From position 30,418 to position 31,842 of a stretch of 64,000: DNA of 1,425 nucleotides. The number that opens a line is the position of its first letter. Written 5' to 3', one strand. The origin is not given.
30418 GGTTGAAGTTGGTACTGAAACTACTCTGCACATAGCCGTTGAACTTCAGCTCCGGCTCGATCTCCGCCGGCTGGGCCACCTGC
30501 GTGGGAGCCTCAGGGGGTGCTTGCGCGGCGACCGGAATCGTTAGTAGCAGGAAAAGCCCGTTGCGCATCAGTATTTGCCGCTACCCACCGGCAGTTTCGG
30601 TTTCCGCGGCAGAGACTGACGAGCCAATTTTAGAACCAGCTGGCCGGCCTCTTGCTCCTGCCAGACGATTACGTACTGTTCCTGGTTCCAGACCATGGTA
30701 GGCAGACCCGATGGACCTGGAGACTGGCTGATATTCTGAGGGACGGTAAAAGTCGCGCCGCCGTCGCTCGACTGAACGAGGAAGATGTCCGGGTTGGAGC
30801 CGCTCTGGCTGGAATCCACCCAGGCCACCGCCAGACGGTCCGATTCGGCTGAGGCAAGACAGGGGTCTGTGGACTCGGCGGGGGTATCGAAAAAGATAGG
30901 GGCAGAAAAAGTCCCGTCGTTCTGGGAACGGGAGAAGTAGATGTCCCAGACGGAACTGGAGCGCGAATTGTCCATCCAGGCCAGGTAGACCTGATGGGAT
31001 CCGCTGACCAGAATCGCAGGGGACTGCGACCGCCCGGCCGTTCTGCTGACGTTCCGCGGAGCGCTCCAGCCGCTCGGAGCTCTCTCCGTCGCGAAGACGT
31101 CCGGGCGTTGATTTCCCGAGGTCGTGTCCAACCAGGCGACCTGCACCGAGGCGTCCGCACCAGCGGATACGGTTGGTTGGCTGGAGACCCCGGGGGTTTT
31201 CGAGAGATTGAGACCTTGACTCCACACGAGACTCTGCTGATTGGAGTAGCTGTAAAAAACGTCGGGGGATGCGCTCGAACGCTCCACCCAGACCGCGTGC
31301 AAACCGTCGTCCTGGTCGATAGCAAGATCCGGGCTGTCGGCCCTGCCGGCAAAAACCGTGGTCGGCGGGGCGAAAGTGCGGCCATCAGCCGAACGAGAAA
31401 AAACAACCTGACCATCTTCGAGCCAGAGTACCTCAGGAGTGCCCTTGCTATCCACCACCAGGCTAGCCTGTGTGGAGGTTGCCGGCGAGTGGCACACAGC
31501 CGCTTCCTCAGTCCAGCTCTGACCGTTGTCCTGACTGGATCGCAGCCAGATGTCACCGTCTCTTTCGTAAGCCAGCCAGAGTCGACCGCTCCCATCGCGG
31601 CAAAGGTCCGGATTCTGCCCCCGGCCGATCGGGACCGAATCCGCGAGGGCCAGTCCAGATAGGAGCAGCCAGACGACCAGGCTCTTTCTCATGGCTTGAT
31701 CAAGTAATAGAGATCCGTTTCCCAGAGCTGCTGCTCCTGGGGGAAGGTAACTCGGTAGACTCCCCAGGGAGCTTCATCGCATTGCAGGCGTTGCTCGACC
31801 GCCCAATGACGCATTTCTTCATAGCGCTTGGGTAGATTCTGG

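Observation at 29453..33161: Operon of a Ser/Thr kinase fused to a GyrI-like domain, a BNR/Asp-box beta-propeller and an outer-membrane beta-barrel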

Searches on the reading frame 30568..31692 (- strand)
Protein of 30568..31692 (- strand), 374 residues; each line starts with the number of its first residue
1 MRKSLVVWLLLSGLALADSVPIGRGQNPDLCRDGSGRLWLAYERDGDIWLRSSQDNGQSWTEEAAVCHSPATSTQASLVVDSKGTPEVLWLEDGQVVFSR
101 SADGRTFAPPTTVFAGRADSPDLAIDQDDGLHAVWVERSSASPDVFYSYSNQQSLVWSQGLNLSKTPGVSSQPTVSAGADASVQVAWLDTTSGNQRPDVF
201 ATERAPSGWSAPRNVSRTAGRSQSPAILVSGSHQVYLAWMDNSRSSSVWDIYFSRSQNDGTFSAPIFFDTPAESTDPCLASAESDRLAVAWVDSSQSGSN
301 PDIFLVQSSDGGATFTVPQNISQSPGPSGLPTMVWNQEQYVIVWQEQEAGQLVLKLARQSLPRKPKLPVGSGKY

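Call 3: search_protein_families(library=pfam, proteins=[window:30568-31692:-], max_evalue=1)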
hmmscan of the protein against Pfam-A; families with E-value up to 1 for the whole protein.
window:30568-31692:- (374 aa): 6 families
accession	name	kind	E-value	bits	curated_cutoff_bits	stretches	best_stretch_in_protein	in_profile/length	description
PF13088.12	BNR_2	-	6e-06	26.2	31.4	2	36-182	122-274/277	BNR repeat-like domain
PF13517.12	FG-GAP_3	-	0.0013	19.7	26.9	0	80-117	2-39/61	FG-GAP-like repeat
PF15892.11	BNR_4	-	0.021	14.6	27.3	0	121-159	228-266/272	BNR repeat-containing family member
PF02012.26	BNR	-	0.06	13.8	27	0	53-61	3-11/12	BNR/Asp-box repeat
PF23718.1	DUF7160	-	0.11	13.1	27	1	166-181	16-31/54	Family of unknown function (DUF7160)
PF07494.17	Reg_prop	-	0.36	11.6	20.4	0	29-41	9-21/24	Two component regulator propeller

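Call 4: search_protein_families(library=ncbifam, proteins=[window:30568-31692:-], max_evalue=1)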
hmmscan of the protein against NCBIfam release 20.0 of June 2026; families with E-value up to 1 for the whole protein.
window:30568-31692:- (374 aa): 1 family
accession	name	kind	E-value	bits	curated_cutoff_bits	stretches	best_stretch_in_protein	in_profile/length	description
NF053835.1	PDIAV_lipo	equivalog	4.6e-09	36.2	90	1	117-308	198-404/458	PDIAV motif-containing lipoprotein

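Call 18: find_homologous_proteins(query=window:30568-31692:-)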
Query window:30568-31692:- (374 aa): 178 proteins with E <= 0.001 among 6005 candidates; the best 120 are listed.
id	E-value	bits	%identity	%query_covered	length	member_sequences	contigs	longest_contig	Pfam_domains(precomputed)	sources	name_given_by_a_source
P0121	3.4e-246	834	100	100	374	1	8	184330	PF13088.13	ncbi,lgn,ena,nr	ncbi:MAG: exo-alpha-sialidase [Candidatus Eremiobacteraeota bacterium]|nr:exo-alpha-sialidase [Candi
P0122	1.8e-146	506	63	98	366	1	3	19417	PF13088.13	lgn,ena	-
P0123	2.3e-145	502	61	100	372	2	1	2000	PF13088.13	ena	-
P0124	1.4e-144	500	60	100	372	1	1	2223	-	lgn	-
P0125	7.9e-144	497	60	100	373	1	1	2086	PF13088.13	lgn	-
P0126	2.1e-143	496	63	98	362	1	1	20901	PF15892.12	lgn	-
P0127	1.0e-141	490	61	99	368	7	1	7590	PF13088.13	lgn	-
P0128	4.5e-141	488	59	100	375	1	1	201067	-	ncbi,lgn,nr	ncbi:hypothetical protein JST97_30805 [bacterium]|nr:hypothetical protein [bacterium]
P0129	2.0e-138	479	60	99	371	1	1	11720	-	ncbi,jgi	jgi:hypothetical protein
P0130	1.3e-137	477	61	96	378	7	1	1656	PF13088.13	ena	-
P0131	1.3e-137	477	59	99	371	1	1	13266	-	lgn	-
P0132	3.5e-136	472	59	99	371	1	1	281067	PF13088.13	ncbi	ncbi:MAG: sialidase family protein [Vulcanimicrobiota bacterium]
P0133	7.0e-133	461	58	99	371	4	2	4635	-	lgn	-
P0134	4.1e-107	376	50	96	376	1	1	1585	PF15892.12,PF04616.21,PF13088.13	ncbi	-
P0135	1.8e-106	374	65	68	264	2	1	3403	-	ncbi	-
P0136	5.4e-97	343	46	99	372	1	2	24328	-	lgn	-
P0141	5.8e-56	208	31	93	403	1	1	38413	PF15892.12,PF13088.13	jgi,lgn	-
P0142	9.3e-55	204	32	87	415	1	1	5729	PF23044.2,PF15892.12,PF13088.13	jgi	jgi:hypothetical protein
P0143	7.9e-54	201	31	93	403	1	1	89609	PF23044.2,PF15892.12,PF13088.13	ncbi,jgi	-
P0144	1.8e-53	200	31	92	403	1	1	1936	PF23044.2,PF15892.12,PF13088.13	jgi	jgi:hypothetical protein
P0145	8.0e-53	198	30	98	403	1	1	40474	PF13088.13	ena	-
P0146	1.6e-51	193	32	91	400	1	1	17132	PF24316.2,PF15892.12,PF02012.27,PF15902.13,PF13088.13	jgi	jgi:hypothetical protein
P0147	7.2e-45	171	29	91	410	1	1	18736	PF15892.12,PF15902.13,PF13088.13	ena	-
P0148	2.0e-40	157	32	71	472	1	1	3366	PF24316.2,PF02012.27,PF13088.13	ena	-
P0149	1.4e-39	154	28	93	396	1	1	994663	PF22847.3,PF24316.2,PF15892.12,PF13088.13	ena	-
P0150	1.4e-38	151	35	73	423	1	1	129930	PF15892.12,PF13088.13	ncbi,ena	-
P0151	1.6e-37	147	27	81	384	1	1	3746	PF02012.27,PF13088.13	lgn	-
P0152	2.5e-36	143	29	91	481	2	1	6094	PF13088.13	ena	-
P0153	2.4e-29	120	28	83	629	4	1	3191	PF23044.2,PF04225.18,PF13088.13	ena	-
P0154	3.8e-29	120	27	95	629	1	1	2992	PF23044.2,PF04225.18,PF13088.13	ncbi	-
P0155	3.8e-29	120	27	95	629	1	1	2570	PF23044.2,PF04225.18,PF13088.13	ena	-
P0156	2.7e-28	117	30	84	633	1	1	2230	PF23044.2,PF06739.18,PF13088.13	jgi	jgi:BNR repeat-like domain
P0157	8.0e-26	109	26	59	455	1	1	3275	PF23044.2,PF02012.27,PF13088.13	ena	-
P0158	1.9e-25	108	31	54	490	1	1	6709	PF13088.13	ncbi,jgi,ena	-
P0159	4.7e-23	100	29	69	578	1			PF02012.27,PF13088.13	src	-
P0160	1.1e-22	98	32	67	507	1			PF23044.2,PF13088.13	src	-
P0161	1.9e-21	94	28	68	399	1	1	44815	PF15892.12,PF02012.27,PF13088.13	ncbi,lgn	ncbi:MAG: sialidase family protein [Candidatus Saccharimonadales bacterium]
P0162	2.6e-21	94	24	84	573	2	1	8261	PF23044.2,PF13088.13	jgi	jgi:hypothetical protein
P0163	6.3e-21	93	27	58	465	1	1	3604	PF13088.13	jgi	jgi:hypothetical protein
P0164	3.5e-19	87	24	82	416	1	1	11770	PF24316.2,PF15892.12,PF13088.13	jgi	jgi:hypothetical protein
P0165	7.0e-19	86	26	85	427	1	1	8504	PF24316.2,PF15892.12,PF02012.27,PF04616.21,PF13088.13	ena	-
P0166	8.4e-19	86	25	76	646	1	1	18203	PF00041.28,PF13088.13,PF16656.12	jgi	jgi:hypothetical protein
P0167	2.2e-18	84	27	74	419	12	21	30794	PF24316.2,PF02012.27,PF13088.13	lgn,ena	-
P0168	1.4e-17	82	28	73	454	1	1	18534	PF13088.13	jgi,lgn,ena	-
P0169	7.9e-17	79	28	58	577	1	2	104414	PF13088.13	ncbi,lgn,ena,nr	ncbi:MAG TPA: sialidase family protein [Candidatus Acidoferrum sp.]|nr:sialidase family protein [Can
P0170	1.6e-15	75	26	96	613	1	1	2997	PF00801.27,PF13088.13,PF18911.7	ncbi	-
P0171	2.9e-15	74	27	62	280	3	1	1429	PF15892.12,PF13088.13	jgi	-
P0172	1.4e-14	72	26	82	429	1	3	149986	PF24316.2,PF15892.12,PF06739.18,PF04616.21,PF13088.13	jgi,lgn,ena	-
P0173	1.6e-14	72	27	74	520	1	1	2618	PF13088.13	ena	-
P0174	2.3e-14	71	28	72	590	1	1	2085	PF02012.27,PF13088.13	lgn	-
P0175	2.7e-14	71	26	78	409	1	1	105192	PF02012.27,PF13088.13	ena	-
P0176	7.1e-14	69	23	84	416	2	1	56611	PF02012.27,PF13088.13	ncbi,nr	ncbi:MAG TPA: sialidase family protein [Anaerolineales bacterium]|nr:sialidase family protein [Anaer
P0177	9.5e-14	69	29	62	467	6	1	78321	PF02012.27,PF13088.13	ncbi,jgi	jgi:hypothetical protein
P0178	2.2e-13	68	23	89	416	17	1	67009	PF02012.27,PF13088.13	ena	-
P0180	3.7e-13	67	29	46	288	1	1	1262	PF13088.13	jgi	jgi:hypothetical protein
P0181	4.1e-13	67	25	88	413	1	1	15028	PF02012.27,PF13088.13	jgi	jgi:hypothetical protein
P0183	5.1e-13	67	26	75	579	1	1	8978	PF24316.2,PF02012.27,PF13088.13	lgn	-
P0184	6.9e-13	66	25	78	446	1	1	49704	PF02012.27,PF13088.13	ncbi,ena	-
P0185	7.0e-13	66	27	82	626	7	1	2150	PF00801.27,PF05345.19,PF02012.27,PF13088.13,PF18911.7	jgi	jgi:hypothetical protein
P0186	7.1e-13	66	34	47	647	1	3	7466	PF06739.18,PF13088.13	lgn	-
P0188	1.1e-12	66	36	26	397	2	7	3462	PF02012.27,PF13088.13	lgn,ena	-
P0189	1.1e-12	66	37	24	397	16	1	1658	PF02012.27,PF13088.13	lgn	-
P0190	1.2e-12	65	23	87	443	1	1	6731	PF02012.27,PF13088.13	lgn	-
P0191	1.9e-12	65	24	87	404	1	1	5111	PF02012.27,PF13088.13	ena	-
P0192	2.1e-12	65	22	86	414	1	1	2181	PF13088.13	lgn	-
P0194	6.1e-12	63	33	39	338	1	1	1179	PF02012.27,PF13088.13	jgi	jgi:hypothetical protein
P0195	6.5e-12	63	25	59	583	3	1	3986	PF21471.4,PF02012.27,PF13088.13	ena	-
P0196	8.4e-12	63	21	87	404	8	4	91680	PF02012.27,PF13088.13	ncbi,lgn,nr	ncbi:MAG: sialidase family protein [Gallionella sp.]|nr:sialidase family protein [Gallionella sp.]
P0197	1.2e-11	62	39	24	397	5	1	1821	PF02012.27,PF13088.13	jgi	-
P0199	2.3e-11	61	25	81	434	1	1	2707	PF13088.13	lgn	-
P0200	3.1e-11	61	25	81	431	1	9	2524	PF02012.27,PF13088.13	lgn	-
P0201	4.3e-11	60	25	78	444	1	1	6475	PF02012.27,PF13088.13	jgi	jgi:BNR repeat protein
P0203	5.1e-11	60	25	66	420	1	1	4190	PF13088.13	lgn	-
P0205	7.3e-11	60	24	80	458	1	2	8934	PF02012.27,PF13088.13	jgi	jgi:hypothetical protein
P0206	7.5e-11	59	35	29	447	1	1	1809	PF13088.13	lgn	-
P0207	1.3e-10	59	30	26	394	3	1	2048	PF02012.27,PF13088.13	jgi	jgi:hypothetical protein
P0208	2.1e-10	58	23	87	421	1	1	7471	PF02012.27,PF13088.13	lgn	-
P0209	2.6e-10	58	24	65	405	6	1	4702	PF13088.13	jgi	jgi:hypothetical protein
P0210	2.6e-10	58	24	85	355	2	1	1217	PF02012.27,PF13088.13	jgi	jgi:hypothetical protein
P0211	3.4e-10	57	29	57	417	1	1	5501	PF02012.27,PF13088.13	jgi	jgi:hypothetical protein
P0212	3.5e-10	57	23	86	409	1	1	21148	PF13088.13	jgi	jgi:hypothetical protein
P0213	4.2e-10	57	39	27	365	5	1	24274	PF02012.27,PF13088.13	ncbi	ncbi:MAG: sialidase family protein [Nitrospirota bacterium]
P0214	4.3e-10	57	22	66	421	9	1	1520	PF13088.13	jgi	jgi:hypothetical protein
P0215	4.5e-10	57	33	33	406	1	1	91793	PF13088.13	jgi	jgi:hypothetical protein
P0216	4.5e-10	57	24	87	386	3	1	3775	PF02012.27,PF13088.13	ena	-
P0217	6.7e-10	56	23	75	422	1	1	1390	PF13088.13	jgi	jgi:hypothetical protein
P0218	8.7e-10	56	25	80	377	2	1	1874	PF02012.27,PF13088.13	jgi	jgi:hypothetical protein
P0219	9.7e-10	56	22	86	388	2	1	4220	PF02012.27,PF13088.13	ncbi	-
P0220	1.6e-9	55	23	86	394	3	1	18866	PF24316.2,PF02012.27,PF13088.13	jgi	-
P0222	1.7e-9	55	26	75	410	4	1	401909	PF02012.27,PF13088.13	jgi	-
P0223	2.1e-9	55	29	27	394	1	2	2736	PF13088.13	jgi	jgi:hypothetical protein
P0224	2.2e-9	55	21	90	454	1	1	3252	PF02012.27,PF13088.13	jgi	jgi:hypothetical protein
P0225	3.0e-9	54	24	87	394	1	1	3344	PF02012.27,PF13088.13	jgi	jgi:hypothetical protein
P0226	3.5e-9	54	24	78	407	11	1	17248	PF02012.27,PF13088.13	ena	-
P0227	3.8e-9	54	29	28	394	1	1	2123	PF02012.27,PF13088.13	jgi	jgi:hypothetical protein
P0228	4.1e-9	54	26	79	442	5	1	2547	PF02012.27,PF13088.13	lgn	-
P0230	9.4e-9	53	24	86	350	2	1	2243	PF13088.13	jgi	jgi:hypothetical protein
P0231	9.5e-9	53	28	44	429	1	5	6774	PF24316.2,PF02012.27,PF13088.13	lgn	-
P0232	1.2e-8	52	25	72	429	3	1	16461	PF24316.2,PF02012.27,PF13088.13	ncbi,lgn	-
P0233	1.7e-8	52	23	89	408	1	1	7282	PF15892.12,PF13088.13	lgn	-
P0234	2.2e-8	51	22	87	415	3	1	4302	PF02012.27,PF13088.13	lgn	-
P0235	2.5e-8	51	21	86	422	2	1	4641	PF13088.13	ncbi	-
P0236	2.6e-8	51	25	85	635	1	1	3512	PF13088.13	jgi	-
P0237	3.8e-8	51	28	33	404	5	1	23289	PF13088.13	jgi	-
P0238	7.0e-8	50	25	60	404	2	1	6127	PF02012.27,PF13088.13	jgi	jgi:hypothetical protein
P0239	9.0e-8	49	24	95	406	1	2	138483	PF24316.2,PF02012.27,PF13088.13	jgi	jgi:BNR/Asp-box repeat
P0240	9.1e-8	49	25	62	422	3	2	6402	PF02012.27,PF04616.21,PF13088.13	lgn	-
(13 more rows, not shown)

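Call 19: find_encoding_contigs(protein=P0136, flank=6000, max_places=2)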
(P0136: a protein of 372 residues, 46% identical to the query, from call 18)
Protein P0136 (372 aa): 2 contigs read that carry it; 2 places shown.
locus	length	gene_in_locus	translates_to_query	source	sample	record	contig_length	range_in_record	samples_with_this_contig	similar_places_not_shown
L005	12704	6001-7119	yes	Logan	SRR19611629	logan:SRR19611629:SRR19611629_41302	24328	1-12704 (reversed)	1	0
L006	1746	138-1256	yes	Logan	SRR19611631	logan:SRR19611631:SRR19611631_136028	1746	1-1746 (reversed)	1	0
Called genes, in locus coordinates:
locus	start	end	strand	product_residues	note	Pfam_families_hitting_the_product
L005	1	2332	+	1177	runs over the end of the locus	PF20703:nSTAND1, PF13401:AAA_22 (faint), PF03781:FGE-sulfatase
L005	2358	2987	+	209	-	-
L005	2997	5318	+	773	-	PF00069:Pkinase, PF07714:PK_Tyr_Ser-Thr, PF03109:ABC1 (weak), PF00512:HisKA, PF02518:HATPase_c, PF00072:Response_reg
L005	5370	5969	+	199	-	-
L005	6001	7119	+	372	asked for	-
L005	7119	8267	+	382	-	PF07642:BBP2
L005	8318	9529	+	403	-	PF00482:T2SSF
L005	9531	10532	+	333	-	PF20434:BD-FAE, PF07859:Abhydrolase_3, PF12697:Abhydrolase_6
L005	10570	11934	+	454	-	PF01566:Nramp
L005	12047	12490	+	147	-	-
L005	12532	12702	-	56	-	?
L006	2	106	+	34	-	?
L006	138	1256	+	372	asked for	-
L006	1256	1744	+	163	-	?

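Call 20: find_encoding_contigs(protein=P0143, flank=6000, max_places=2)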
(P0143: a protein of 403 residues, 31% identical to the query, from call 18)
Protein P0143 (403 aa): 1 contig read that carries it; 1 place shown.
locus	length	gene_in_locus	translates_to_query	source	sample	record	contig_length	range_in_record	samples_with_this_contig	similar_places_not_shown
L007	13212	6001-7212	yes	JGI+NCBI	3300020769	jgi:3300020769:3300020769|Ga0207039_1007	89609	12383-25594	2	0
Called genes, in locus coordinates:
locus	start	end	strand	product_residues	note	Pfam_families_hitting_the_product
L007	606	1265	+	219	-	-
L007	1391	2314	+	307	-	PF00535:Glycos_transf_2, PF13641:Glyco_tranf_2_3, PF13632:Glyco_trans_2_3 (weak)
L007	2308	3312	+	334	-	PF01073:3Beta_HSD, PF01370:Epimerase, PF02719:Polysacc_synt_2, PF04321:RmlD_sub_bind, PF05368:NmrA (weak), PF07993:NAD_binding_4, PF13460:NAD_binding_10, PF16363:GDP_Man_Dehyd, +1 more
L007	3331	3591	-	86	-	-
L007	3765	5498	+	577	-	PF07642:BBP2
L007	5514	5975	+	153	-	-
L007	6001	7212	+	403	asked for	PF13088:BNR_2 (faint), PF15892:BNR_4 (weak), PF23044:SH3-C_UBE2O (faint)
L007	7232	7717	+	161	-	-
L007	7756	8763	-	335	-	-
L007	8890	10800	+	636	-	-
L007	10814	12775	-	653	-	PF02702:KdpD, PF00582:Usp (weak), PF13493:DUF4118, PF13185:GAF_2, PF13492:GAF_3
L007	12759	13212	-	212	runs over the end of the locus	PF02669:KdpC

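Call 21: find_encoding_contigs(protein=P0150, flank=6000, max_places=2)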
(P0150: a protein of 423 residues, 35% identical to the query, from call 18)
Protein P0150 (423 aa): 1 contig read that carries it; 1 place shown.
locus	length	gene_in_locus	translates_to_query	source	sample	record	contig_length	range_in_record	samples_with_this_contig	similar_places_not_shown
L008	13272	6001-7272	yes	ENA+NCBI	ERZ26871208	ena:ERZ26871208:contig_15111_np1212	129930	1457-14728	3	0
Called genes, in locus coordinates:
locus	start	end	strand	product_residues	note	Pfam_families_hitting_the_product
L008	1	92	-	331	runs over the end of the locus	-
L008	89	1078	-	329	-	PF00291:PALP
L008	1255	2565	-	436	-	PF10011:DUF2254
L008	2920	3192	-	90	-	-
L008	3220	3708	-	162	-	-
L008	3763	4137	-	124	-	-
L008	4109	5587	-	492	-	PF07642:BBP2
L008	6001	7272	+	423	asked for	PF13088:BNR_2 (weak), PF15892:BNR_4 (faint)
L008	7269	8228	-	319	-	PF04616:Glyco_hydro_43 (faint), PF15892:BNR_4 (faint), PF02012:BNR (faint)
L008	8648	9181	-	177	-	-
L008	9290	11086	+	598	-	PF07642:BBP2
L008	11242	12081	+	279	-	PF01734:Patatin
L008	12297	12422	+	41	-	-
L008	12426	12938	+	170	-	PF00501:AMP-binding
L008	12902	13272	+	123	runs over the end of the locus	PF00501:AMP-binding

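Call 24: search_protein_families(library=pfam, proteins=[L005:5370-5969:+, L007:5514-5975:+, L007:7232-7717:+, L005:6001-7119:+, L007:6001-7212:+, L008:7269-8228:-], max_evalue=1)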
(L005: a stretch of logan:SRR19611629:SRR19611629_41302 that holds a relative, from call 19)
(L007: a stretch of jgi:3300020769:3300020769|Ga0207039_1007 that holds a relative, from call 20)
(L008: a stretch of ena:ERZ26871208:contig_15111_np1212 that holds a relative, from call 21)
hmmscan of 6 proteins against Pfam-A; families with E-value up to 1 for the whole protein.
L005:5370-5969:+ (199 aa): 1 family
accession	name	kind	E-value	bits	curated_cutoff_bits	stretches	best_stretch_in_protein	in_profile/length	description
PF02163.28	Peptidase_M50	-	0.028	14.2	27.2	1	44-133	10-106/221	Peptidase family M50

L007:5514-5975:+ (153 aa): 1 family
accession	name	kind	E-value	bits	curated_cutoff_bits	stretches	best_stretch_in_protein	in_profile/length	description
PF02382.20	RTX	-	0.006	16.7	26.8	1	30-57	80-107/311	N-terminal domain in RTX protein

L007:7232-7717:+ (161 aa): 2 families
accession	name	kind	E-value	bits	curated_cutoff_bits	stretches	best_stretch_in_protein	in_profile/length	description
PF12913.13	SH3_6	-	0.058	13.4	27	0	79-99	21-41/53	SH3 domain (SH3b1 type)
PF15551.11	DUF4656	-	0.064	13.2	27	1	6-93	55-138/361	Domain of unknown function (DUF4656)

L005:6001-7119:+ (372 aa): 7 families
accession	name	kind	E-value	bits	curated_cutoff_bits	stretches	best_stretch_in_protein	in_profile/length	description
PF23044.1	SH3-C_UBE2O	-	2.3e-05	24.6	21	0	278-300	32-55/68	UBE2O, ubiquitin binding SH3-C domain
PF02012.26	BNR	-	8.9e-05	22.4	27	1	147-156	2-11/12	BNR/Asp-box repeat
PF13088.12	BNR_2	-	0.00046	20.1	31.4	1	24-115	164-258/277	BNR repeat-like domain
PF21471.3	Reelin_subrepeat-B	-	0.0074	16.5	27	1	136-196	53-117/127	Reelin subrepeat B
PF15892.11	BNR_4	-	0.0078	16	27.3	1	120-180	156-213/272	BNR repeat-containing family member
PF11941.14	DUF3459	-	0.14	12.9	22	0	72-107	12-47/90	Domain of unknown function (DUF3459)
PF18505.6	DUF5619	-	0.18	12.3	25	0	181-204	34-57/85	Domain of unknown function (DUF5619)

L007:6001-7212:+ (403 aa): 4 families
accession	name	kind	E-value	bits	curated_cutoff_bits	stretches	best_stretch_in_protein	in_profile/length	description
PF15892.11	BNR_4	-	1.2e-08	35.1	27.3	1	24-129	87-196/272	BNR repeat-containing family member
PF13088.12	BNR_2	-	1.9e-08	34.5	31.4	1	88-207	165-277/277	BNR repeat-like domain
PF23044.1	SH3-C_UBE2O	-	3.3e-05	24.1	21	1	303-338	33-67/68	UBE2O, ubiquitin binding SH3-C domain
PF02012.26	BNR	-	0.018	15.4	27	0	118-128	2-12/12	BNR/Asp-box repeat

L008:7269-8228:- (319 aa): 7 families
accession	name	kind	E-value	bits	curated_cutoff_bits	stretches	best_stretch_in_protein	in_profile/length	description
PF15892.11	BNR_4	-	1.2e-08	35.1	27.3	2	70-100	162-194/272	BNR repeat-containing family member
PF02012.26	BNR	-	2e-05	24.3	27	2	37-47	2-12/12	BNR/Asp-box repeat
PF04616.20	Glyco_hydro_43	-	2.4e-05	24.3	32.2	2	231-301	80-152/288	Glycosyl hydrolases family 43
PF13088.12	BNR_2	-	4.5e-05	23.4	31.4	1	33-126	186-276/277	BNR repeat-like domain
PF24316.1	Tli3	-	0.0023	18.7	27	0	77-108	71-104/129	T6SS Tli3 immunity protein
PF15902.12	Sortilin-Vps10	-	0.0031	16.8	33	1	36-168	4-124/446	Sortilin, neurotensin receptor 3,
PF18505.6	DUF5619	-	0.014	15.9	25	0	175-194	31-50/85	Domain of unknown function (DUF5619)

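Call 39: find_related_loci(query=A3, collection=genome_contigs, flank=7000)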
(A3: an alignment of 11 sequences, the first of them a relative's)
Query A3 (374 aa) in genome_contigs; peptide patterns used: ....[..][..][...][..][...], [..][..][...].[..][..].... (x = any residue, [..] = any of these).
17 stretches matched a pattern; 4 encode a relative of the query (tblastn E <= 1e-3); 4 distinct loci.
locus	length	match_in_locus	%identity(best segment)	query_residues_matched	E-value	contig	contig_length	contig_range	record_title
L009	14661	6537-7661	59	1-374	2e-146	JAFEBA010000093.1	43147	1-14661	Bacterium isolate SZAS-1 EREM-KAN-1__93__length-43147, whole genome shotgun sequence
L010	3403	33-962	61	47-374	7e-128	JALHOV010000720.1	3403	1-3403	MAG: Vulcanimicrobiota bacterium isolate bin.189_sub c_000000082001, whole genome shotgun sequence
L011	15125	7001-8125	45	5-374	3e-98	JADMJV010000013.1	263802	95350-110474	MAG: bacterium isolate MAG_50 NODE_61_length_263802_cov_6.201822, whole genome shotgun sequence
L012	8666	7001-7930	26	33-342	7e-10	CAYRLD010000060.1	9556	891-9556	MAG TPA_asm: uncultured Planctomycetales bacterium isolate SRP260945_co1_409 genome assembly, contig: NODE_12782_length_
